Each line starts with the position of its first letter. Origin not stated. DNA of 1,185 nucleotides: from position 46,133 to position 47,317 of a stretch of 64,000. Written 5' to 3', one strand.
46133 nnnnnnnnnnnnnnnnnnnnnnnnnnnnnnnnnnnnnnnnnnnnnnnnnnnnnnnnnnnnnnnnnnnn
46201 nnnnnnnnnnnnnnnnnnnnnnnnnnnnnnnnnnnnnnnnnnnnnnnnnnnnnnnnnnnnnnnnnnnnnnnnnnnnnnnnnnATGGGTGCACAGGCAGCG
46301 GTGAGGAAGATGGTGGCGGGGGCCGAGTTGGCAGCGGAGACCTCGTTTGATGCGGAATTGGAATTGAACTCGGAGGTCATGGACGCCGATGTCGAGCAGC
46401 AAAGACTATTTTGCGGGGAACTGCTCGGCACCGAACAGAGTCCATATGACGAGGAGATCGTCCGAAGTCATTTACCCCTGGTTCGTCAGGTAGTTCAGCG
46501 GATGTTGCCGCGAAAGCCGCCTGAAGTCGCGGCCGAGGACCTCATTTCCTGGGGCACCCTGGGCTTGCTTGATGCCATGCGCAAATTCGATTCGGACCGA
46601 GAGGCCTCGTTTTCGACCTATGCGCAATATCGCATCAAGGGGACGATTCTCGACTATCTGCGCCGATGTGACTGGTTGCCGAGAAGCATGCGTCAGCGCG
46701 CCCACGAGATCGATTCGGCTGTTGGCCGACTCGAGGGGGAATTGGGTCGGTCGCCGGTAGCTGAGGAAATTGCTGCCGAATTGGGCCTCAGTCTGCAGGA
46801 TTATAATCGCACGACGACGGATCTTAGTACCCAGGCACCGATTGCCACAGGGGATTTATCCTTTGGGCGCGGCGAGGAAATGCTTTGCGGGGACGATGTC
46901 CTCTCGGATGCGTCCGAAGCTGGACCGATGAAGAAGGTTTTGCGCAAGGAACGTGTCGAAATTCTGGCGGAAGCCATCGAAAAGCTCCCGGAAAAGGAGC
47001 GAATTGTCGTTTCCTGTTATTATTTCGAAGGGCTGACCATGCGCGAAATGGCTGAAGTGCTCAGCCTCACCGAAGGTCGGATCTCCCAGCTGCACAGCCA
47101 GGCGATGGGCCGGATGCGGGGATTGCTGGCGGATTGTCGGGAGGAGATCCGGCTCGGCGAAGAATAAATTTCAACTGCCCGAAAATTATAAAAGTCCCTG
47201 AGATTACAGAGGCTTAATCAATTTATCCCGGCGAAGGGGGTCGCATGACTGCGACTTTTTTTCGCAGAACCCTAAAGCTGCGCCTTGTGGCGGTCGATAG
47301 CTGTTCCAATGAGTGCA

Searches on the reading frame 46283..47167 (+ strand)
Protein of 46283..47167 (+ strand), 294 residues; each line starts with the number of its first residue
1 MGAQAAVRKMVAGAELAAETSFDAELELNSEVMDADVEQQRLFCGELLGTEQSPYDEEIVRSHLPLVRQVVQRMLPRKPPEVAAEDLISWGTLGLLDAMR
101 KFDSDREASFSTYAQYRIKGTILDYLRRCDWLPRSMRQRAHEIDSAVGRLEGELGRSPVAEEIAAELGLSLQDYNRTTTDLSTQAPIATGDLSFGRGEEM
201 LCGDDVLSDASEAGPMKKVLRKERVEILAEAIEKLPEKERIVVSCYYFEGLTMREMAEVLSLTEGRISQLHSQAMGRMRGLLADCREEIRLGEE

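Call 10: search_protein_families(library=pfam, proteins=[window:46283-47167:+], max_evalue=0.01)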
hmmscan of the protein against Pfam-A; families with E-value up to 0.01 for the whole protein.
window:46283-47167:+ (294 aa): 5 families
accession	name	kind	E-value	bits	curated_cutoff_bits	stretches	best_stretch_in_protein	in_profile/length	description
PF04542.20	Sigma70_r2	-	3.2e-16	59.3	24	1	59-131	1-70/71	Sigma-70 region 2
PF04545.22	Sigma70_r4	-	1.1e-15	57.3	24.1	1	231-279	1-49/50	Sigma-70, region 4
PF08281.18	Sigma70_r4_2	-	1.7e-11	44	25.7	1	227-277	3-53/54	Sigma-70, region 4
PF04539.22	Sigma70_r3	-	1.9e-07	31.6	25.3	1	142-179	5-42/78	Sigma-70 region 3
PF07638.17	Sigma70_ECF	-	0.0073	16.6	21.1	0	221-264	119-165/185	ECF sigma factor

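Call 11: search_protein_families(library=ncbifam, proteins=[window:46283-47167:+], max_evalue=0.01)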
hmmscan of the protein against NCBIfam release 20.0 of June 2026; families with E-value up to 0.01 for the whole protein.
window:46283-47167:+ (294 aa): 92 families (the best 25 are shown)
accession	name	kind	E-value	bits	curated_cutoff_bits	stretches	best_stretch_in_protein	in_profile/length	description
TIGR02479.1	FliA_WhiG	subfamily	1.5e-72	244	189.6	1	59-282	1-223/224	FliA/WhiG family RNA polymerase sigma factor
NF005413.0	PRK06986.1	subfamily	9.6e-67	225.3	201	1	52-283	11-237/241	RNA polymerase sigma factor FliA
NF004935.0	PRK06288.1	equivalog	5.9e-65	219.6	343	1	55-289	34-269/270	RNA polymerase sigma factor WhiG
NF005809.0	PRK07670.1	equivalog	1.5e-58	198.3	326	1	56-283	25-251/255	FliA/WhiG family RNA polymerase sigma factor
NF004572.0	PRK05911.1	equivalog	2.5e-40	138.5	378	1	51-283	20-254/257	RNA polymerase sigma factor sigma-28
NF009091.0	PRK12427.1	equivalog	1.1e-37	129.9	339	1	57-281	18-230/233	FliA/WhiG family RNA polymerase sigma factor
TIGR02937.1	sigma70-ECF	superfamily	1.8e-34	118.7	42.9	1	57-279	4-162/165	sigma-70 family RNA polymerase sigma factor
TIGR02980.1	SigBFG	subfamily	1.2e-31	110.2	234.35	1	56-280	5-224/227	SigB/SigF/SigG family RNA polymerase sigma factor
NF005644.0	PRK07408.1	subfamily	1.5e-25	90.3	261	1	57-268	30-239/258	RNA polymerase sigma factor SigF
NF004052.0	PRK05572.1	subfamily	2e-23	83.2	311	1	56-281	34-249/252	SigF/SigG family RNA polymerase sporulation sigma factor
TIGR02885.1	spore_sigF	equivalog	2.1e-22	80.1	321.45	1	57-279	14-228/231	RNA polymerase sporulation sigma factor SigF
NF006071.0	PRK08215.1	equivalog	4.8e-22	78.8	372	1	52-280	35-255/258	RNA polymerase sporulation sigma factor SigG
NF005514.0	PRK07122.1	subfamily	1.2e-21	77.1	372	1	56-280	42-261/264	RNA polymerase sigma factor SigF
TIGR02850.1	spore_sigG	equivalog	3.4e-21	75.9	457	1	55-279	35-251/254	RNA polymerase sporulation sigma factor SigG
TIGR02394.1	rpoS_proteo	equivalog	2e-20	73.4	378.7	1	59-283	51-275/285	RNA polymerase sigma factor RpoS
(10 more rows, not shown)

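Call 18: find_related_loci(query=window:46283-47167:+, collection=genome_contigs, flank=3000)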
Query window:46283-47167:+ (294 aa) in genome_contigs; peptide patterns used: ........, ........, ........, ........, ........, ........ (x = any residue, [..] = any of these).
600 stretches matched a pattern (row limit reached: there are more); 44 encode a relative of the query (tblastn E <= 1e-3); 44 distinct loci.
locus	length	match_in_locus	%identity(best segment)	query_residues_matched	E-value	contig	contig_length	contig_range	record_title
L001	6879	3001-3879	89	1-293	1e-172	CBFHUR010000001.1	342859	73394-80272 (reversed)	MAG: Candidatus Binatia bacterium isolate Co_bin_149_indstr genome assembly, contig: Co_bin_149_indstr_c1, whole genome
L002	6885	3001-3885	71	1-292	7e-129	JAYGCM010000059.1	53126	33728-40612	MAG: Deltaproteobacteria bacterium isolate OC3_3000m_MAG_22 OC3_3000m_contig_1752919, whole genome shotgun sequence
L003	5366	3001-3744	67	37-284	3e-109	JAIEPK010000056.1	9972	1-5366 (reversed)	MAG: Candidatus Binatia bacterium isolate co.spades.DASTOOL.2.5kb_007 c_000000426512, whole genome shotgun sequence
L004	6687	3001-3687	69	60-288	4e-106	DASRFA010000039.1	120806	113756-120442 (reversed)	MAG TPA_asm: Candidatus Binatia bacterium isolate SMAG_U10020 k141_2405482, whole genome shotgun sequence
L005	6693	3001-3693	68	54-284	7e-106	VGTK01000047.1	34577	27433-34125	MAG: Deltaproteobacteria bacterium isolate K_Offshore_80m_m2_211 K_Offshore_80m_m2_211_Ga0194132_10002462, whole genome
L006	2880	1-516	58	115-286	2e-62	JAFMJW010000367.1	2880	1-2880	MAG: Alphaproteobacteria bacterium isolate DEBay_Sum019D_L_G_86 NODE_50523_length_2880_cov_9.726018, whole genome shotgu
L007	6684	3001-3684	46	57-282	1e-56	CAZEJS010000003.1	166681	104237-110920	MAG TPA_asm: uncultured Acidimicrobiales bacterium isolate binchicken_co87_100 genome assembly, contig: NODE_74_length_1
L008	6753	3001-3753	42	33-282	3e-56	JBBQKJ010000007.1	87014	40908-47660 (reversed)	MAG: Candidatus Geothermincolia bacterium isolate Co_metawrap_610 Cmw_610_k141_17481796_length_87014_cov_14.0000, whole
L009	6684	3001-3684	45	57-282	1e-55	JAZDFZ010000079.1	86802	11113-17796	MAG: Actinomycetota bacterium isolate MEGAHIT-group-0.229 k141_909490, whole genome shotgun sequence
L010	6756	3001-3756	42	32-282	7e-55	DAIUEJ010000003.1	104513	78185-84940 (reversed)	MAG TPA_asm: Candidatus Anoxymicrobiaceae bacterium isolate CTOTU25329 NODE_6_length_104513_cov_19.505706, whole genome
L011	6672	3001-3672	43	57-278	9e-54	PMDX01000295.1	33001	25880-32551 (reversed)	MAG: Actinomycetota bacterium isolate fen_727 73.20120700_E2X.152_contig_151558, whole genome shotgun sequence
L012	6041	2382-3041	45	57-279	3e-53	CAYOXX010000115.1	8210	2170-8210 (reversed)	MAG TPA_asm: uncultured Acidobacteriota bacterium isolate SRP068000_co2_196 genome assembly, contig: NODE_11060_length_8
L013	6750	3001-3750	41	38-285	5e-53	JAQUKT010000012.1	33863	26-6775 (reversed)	MAG: Actinomycetota bacterium isolate STD1_113 NODE_2523_length_33863_cov_3.331604_Sandtown_D1, whole genome shotgun seq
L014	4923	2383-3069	44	57-283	4e-53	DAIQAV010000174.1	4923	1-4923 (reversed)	MAG TPA_asm: Candidatus Anoxymicrobiaceae bacterium isolate CTOTU25327 NODE_11435_length_4923_cov_8.461997, whole genome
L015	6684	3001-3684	42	57-282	6e-53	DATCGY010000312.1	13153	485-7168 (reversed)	MAG TPA_asm: Candidatus Anoxymicrobiaceae bacterium isolate SMAG_U7819 k141_341142, whole genome shotgun sequence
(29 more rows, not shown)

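Call 20: find_related_loci(query=window:46283-47167:+, collection=metagenome_contigs, flank=2500)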
Query window:46283-47167:+ (294 aa) in metagenome_contigs; peptide patterns used: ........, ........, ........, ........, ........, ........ (x = any residue, [..] = any of these).
600 stretches matched a pattern (row limit reached: there are more); 53 encode a relative of the query (tblastn E <= 1e-3); 53 distinct loci.
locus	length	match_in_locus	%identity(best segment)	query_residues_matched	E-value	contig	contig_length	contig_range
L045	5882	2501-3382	100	1-294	0e+0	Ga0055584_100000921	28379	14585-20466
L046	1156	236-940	71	55-289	2e-120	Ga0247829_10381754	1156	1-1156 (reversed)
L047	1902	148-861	69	47-284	2e-116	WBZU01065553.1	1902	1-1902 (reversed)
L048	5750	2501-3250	66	44-292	2e-107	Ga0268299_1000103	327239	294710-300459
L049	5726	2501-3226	67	43-284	1e-106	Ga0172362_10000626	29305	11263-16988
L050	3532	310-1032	67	44-284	1e-106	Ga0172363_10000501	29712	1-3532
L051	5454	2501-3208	68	54-289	1e-105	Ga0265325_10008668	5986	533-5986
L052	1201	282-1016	67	45-289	6e-114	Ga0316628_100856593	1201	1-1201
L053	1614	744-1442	69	57-289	1e-111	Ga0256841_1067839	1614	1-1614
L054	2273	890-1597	67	54-289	2e-107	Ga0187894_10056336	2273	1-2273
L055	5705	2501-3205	63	55-289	1e-98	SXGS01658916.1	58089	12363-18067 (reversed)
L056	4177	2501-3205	63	55-289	8e-99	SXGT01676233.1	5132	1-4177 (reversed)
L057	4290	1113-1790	64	60-285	2e-95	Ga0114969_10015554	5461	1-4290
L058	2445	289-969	62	60-286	9e-97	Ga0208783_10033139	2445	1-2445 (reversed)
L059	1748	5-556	65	106-289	2e-79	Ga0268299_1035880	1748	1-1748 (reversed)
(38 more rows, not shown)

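Call 25: find_homologous_proteins(query=window:46283-47167:+, max_evalue=1e-40)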
Query window:46283-47167:+ (294 aa): 703 proteins with E <= 1e-40 among 5353 candidates; the best 120 are listed.
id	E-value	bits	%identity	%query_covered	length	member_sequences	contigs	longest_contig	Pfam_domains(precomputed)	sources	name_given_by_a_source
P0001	7.1e-170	582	92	100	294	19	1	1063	PF04545.23,PF04542.21,PF08281.19,PF04539.23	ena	-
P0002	1.5e-164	564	89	100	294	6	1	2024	PF04545.23,PF04542.21,PF08281.19,PF04539.23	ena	-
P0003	4.4e-161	553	88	100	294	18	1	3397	PF04545.23,PF04542.21,PF08281.19,PF04539.23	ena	-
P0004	5.1e-159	546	87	100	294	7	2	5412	PF04545.23,PF04542.21,PF08281.19,PF04539.23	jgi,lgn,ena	-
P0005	9.1e-127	441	72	100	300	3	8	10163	PF04545.23,PF04542.21,PF08281.19,PF04539.23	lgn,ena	-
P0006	5.1e-126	438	69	100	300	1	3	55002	PF04545.23,PF04542.21,PF08281.19,PF04539.23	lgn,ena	-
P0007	2.6e-120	419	80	82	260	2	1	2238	PF04545.23,PF04542.21,PF08281.19,PF04539.23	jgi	jgi:RNA polymerase sigma factor for flagellar operon FliA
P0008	6.1e-119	415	77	85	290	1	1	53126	PF04545.23,PF04542.21,PF08281.19,PF04539.23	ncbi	ncbi:MAG: FliA/WhiG family RNA polymerase sigma factor [Deltaproteobacteria bacterium]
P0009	4.6e-118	412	76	87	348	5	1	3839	PF04545.23,PF04542.21,PF08281.19,PF04539.23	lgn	-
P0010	1.2e-103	365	70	82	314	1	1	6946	PF04545.23,PF04542.21,PF08281.19,PF04539.23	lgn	-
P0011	3.5e-103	363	72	79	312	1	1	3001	PF04545.23,PF04542.21,PF08281.19,PF04539.23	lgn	-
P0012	1.1e-102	362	71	80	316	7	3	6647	PF04545.23,PF04542.21,PF08281.19,PF04539.23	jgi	jgi:RNA polymerase sigma factor for flagellar operon FliA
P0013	1.5e-102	361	70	80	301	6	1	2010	PF04545.23,PF04542.21,PF08281.19,PF04539.23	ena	-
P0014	1.1e-101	358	70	80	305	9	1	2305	PF04545.23,PF04542.21,PF08281.19,PF04539.23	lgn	-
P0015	1.5e-101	358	70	80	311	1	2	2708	PF04545.23,PF04542.21,PF08281.19,PF04539.23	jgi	-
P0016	1.8e-101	358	68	81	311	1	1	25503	PF04545.23,PF04542.21,PF08281.19,PF04539.23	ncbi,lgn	-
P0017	1.8e-101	358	70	80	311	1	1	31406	PF04545.23,PF04542.21,PF08281.19,PF04539.23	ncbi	-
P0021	3.5e-101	357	69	80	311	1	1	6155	PF04545.23,PF04542.21,PF08281.19,PF04539.23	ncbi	-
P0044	6.5e-97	343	69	80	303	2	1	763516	PF04545.23,PF04542.21,PF08281.19,PF04539.23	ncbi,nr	ncbi:MAG: FliA/WhiG family RNA polymerase sigma factor [Candidatus Binatia bacterium]|nr:FliA/WhiG f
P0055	1.1e-95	339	64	82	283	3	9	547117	PF04545.23,PF04542.21,PF08281.19,PF04539.23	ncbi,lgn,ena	-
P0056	1.5e-95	338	67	81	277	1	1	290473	PF04545.23,PF04542.21,PF08281.19,PF04539.23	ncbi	ncbi:MAG TPA: FliA/WhiG family RNA polymerase sigma factor [Candidatus Binatia bacterium]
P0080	2.9e-87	311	65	75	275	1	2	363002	PF04545.23,PF04542.21,PF08281.19,PF04539.23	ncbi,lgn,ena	-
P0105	4.8e-67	245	52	78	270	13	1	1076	PF04545.23,PF04542.21,PF08281.19,PF04539.23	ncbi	-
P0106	5.1e-67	245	51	78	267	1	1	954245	PF04545.23,PF04542.21,PF08281.19,PF04539.23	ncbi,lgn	ncbi:MAG: FliA/WhiG family RNA polymerase sigma factor [Candidatus Binatia bacterium]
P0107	5.7e-67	244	53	77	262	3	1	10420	PF04545.23,PF04542.21,PF08281.19,PF04539.23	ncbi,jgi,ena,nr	ncbi:MAG TPA: FliA/WhiG family RNA polymerase sigma factor [Candidatus Binatus sp.]|nr:FliA/WhiG fam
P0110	1.5e-66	243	53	77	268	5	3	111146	PF04545.23,PF04542.21,PF08281.19,PF04539.23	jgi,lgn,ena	-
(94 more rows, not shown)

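Call 26: find_encoding_contigs(protein=P0003, flank=1500, max_places=2)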
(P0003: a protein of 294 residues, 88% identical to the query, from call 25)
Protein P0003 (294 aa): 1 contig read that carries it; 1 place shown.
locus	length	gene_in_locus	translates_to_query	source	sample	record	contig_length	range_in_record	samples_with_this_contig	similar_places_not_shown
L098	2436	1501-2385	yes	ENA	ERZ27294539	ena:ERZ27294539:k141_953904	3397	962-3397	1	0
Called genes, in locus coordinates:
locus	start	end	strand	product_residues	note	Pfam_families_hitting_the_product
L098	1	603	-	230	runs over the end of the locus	PF00107:ADH_zinc_N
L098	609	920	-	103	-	PF08240:ADH_N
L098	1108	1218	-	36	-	-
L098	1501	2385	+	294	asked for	PF04542:Sigma70_r2, PF04539:Sigma70_r3 (weak), PF08281:Sigma70_r4_2, PF04545:Sigma70_r4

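Call 27: find_encoding_contigs(protein=P0004, flank=1500, max_places=2)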
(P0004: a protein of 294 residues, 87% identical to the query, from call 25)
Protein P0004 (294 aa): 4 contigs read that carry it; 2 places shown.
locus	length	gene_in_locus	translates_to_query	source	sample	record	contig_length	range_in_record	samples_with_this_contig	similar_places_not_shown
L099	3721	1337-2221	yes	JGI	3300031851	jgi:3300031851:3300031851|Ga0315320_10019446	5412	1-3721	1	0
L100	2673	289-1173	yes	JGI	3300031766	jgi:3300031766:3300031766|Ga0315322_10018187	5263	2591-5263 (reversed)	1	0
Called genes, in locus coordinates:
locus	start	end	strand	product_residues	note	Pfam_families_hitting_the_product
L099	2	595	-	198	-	?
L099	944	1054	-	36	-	-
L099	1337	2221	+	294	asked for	PF04542:Sigma70_r2, PF04539:Sigma70_r3 (weak), PF08281:Sigma70_r4_2, PF04545:Sigma70_r4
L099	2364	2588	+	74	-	-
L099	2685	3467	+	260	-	PF00795:CN_hydrolase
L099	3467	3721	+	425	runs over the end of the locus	PF03453:MoeA_N, PF00994:MoCF_biosynth, PF03454:MoeA_C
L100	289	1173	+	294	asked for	PF04542:Sigma70_r2, PF04539:Sigma70_r3 (weak), PF08281:Sigma70_r4_2, PF04545:Sigma70_r4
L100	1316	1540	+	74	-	-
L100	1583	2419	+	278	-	PF00795:CN_hydrolase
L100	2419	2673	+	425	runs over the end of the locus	PF03453:MoeA_N, PF00994:MoCF_biosynth, PF03454:MoeA_C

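Call 28: find_encoding_contigs(protein=P0005, flank=1500, max_places=3)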
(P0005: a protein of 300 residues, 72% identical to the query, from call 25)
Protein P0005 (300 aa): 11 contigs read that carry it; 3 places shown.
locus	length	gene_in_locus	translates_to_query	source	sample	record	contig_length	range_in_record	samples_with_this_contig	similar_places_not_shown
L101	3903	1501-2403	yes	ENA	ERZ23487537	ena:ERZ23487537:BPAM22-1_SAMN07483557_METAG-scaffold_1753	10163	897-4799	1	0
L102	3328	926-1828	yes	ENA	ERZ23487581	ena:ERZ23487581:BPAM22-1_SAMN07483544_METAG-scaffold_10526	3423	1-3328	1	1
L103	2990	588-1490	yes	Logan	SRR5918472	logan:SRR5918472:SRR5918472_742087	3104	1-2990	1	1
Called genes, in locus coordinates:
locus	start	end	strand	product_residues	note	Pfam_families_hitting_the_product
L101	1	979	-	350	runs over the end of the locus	PF08240:ADH_N, PF00107:ADH_zinc_N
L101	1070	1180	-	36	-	-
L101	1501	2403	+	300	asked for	PF04542:Sigma70_r2, PF04539:Sigma70_r3 (weak), PF08281:Sigma70_r4_2, PF04545:Sigma70_r4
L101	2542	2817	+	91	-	PF04316:FlgM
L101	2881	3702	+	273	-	PF00795:CN_hydrolase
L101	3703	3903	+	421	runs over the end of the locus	PF03453:MoeA_N, PF00994:MoCF_biosynth, PF03454:MoeA_C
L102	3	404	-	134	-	?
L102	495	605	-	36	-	-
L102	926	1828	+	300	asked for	PF04542:Sigma70_r2, PF04539:Sigma70_r3 (weak), PF08281:Sigma70_r4_2, PF04545:Sigma70_r4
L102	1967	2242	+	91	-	PF04316:FlgM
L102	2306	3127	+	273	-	PF00795:CN_hydrolase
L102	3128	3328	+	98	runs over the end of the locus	?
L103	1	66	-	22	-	?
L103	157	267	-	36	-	-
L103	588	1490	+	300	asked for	PF04542:Sigma70_r2, PF04539:Sigma70_r3 (weak), PF08281:Sigma70_r4_2, PF04545:Sigma70_r4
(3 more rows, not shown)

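Call 29: find_encoding_contigs(protein=P0006, flank=1500, max_places=2)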
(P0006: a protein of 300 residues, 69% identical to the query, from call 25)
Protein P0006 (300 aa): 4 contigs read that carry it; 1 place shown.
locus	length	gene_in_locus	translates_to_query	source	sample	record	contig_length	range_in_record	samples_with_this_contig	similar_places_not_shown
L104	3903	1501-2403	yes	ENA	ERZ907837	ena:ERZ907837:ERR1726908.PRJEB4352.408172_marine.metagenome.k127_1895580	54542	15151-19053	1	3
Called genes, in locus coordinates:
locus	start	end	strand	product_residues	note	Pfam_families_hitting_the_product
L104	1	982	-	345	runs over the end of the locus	PF08240:ADH_N, PF00107:ADH_zinc_N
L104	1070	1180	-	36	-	-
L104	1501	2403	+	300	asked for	PF04542:Sigma70_r2, PF04539:Sigma70_r3 (weak), PF08281:Sigma70_r4_2, PF04545:Sigma70_r4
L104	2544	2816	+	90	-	PF04316:FlgM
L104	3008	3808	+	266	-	PF00795:CN_hydrolase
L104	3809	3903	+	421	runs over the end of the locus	PF03453:MoeA_N, PF00994:MoCF_biosynth, PF03454:MoeA_C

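Call 34: find_encoding_contigs(protein=P0106, flank=10000, max_places=1)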
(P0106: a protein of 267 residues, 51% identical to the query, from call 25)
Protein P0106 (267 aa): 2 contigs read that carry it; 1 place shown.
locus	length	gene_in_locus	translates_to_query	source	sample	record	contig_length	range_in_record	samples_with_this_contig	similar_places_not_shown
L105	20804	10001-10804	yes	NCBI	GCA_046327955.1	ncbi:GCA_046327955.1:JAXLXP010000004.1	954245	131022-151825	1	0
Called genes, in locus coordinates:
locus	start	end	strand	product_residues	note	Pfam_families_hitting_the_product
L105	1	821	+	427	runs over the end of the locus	PF00460:Flg_bb_rod, PF22692:LlgE_F_G_D1, PF07559:FlgE_D2, PF06429:Flg_bbr_C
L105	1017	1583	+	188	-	PF03748:FliL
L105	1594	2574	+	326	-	PF02154:FliM, PF01052:FliMN_C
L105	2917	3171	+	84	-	PF04347:FliO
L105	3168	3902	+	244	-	PF00813:FliP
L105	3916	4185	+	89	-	PF01313:Bac_export_3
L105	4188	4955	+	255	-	PF01311:Bac_export_1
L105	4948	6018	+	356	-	PF01312:Bac_export_2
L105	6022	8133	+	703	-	PF00771:FHIPEP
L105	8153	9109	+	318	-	PF00448:SRP54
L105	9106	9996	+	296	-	PF00142:Fer4_NifH, PF01656:CbiA, PF02374:ArsA_ATPase (weak), PF09140:MipZ (faint), PF10609:ParA, PF13614:AAA_31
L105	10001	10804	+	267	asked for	PF04542:Sigma70_r2, PF04539:Sigma70_r3, PF08281:Sigma70_r4_2, PF04545:Sigma70_r4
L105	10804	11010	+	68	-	-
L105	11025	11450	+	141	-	-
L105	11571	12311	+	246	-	PF22692:LlgE_F_G_D1, PF06429:Flg_bbr_C (weak)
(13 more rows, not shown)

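Call 35: find_encoding_contigs(protein=P0044, flank=10000, max_places=1)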
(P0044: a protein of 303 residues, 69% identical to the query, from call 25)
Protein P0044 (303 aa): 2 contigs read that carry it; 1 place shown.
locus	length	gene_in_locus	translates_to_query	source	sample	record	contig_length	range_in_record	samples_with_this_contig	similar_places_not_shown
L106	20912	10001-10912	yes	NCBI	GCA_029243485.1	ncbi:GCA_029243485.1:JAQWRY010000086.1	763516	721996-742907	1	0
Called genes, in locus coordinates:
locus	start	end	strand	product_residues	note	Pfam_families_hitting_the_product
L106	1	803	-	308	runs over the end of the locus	PF03328:HpcH_HpaI, PF15617:C-C_Bond_Lyase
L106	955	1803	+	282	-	PF00378:ECH_1, PF16113:ECH_2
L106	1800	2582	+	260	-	PF04199:Cyclase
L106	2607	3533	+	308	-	PF00296:Bac_luciferase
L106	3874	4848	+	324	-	PF08240:ADH_N, PF00107:ADH_zinc_N, PF13602:ADH_zinc_N_2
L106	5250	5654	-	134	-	PF00903:Glyoxalase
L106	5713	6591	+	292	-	PF00561:Abhydrolase_1, PF12146:Hydrolase_4, PF12697:Abhydrolase_6, PF00561:Abhydrolase_1 (weak)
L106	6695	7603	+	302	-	PF00296:Bac_luciferase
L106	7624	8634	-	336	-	PF08240:ADH_N, PF16912:Glu_dehyd_C, PF00107:ADH_zinc_N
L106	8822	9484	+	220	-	PF09335:VTT_dom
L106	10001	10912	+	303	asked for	PF04539:Sigma70_r3 (faint), PF04542:Sigma70_r2, PF08281:Sigma70_r4_2, PF04545:Sigma70_r4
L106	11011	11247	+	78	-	PF04316:FlgM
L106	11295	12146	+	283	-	PF00795:CN_hydrolase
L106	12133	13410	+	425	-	PF03453:MoeA_N, PF00994:MoCF_biosynth, PF03454:MoeA_C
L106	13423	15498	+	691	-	PF03453:MoeA_N, PF00994:MoCF_biosynth, PF03454:MoeA_C, PF12727:PBP_like, PF12974:Phosphonate-bd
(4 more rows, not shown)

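Call 67: find_encoding_contigs(protein=P0110, flank=10000, max_places=1)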
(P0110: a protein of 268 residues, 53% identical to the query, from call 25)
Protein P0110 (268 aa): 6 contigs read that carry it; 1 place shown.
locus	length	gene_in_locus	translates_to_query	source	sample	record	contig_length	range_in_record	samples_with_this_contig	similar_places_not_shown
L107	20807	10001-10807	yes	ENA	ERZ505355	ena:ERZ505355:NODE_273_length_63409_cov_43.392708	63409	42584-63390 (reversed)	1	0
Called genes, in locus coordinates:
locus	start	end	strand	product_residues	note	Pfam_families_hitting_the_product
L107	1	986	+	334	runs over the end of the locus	?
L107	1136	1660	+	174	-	PF03748:FliL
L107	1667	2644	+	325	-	PF02154:FliM, PF01052:FliMN_C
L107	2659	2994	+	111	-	PF01052:FliMN_C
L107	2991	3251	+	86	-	PF04347:FliO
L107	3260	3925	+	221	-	PF00813:FliP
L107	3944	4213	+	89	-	PF01313:Bac_export_3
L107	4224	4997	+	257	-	PF01311:Bac_export_1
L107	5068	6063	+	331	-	PF01312:Bac_export_2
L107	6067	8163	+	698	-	PF00771:FHIPEP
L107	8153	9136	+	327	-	PF25199:nSTAND_NTPase5 (faint), PF00448:SRP54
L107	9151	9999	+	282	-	PF01656:CbiA, PF02374:ArsA_ATPase (faint), PF06564:CBP_BcsQ (faint), PF10609:ParA, PF13614:AAA_31, PF10609:ParA (weak)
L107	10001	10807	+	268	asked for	PF04542:Sigma70_r2, PF04539:Sigma70_r3, PF08281:Sigma70_r4_2, PF04545:Sigma70_r4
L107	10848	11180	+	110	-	-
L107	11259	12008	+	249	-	PF00460:Flg_bb_rod, PF22692:LlgE_F_G_D1, PF06429:Flg_bbr_C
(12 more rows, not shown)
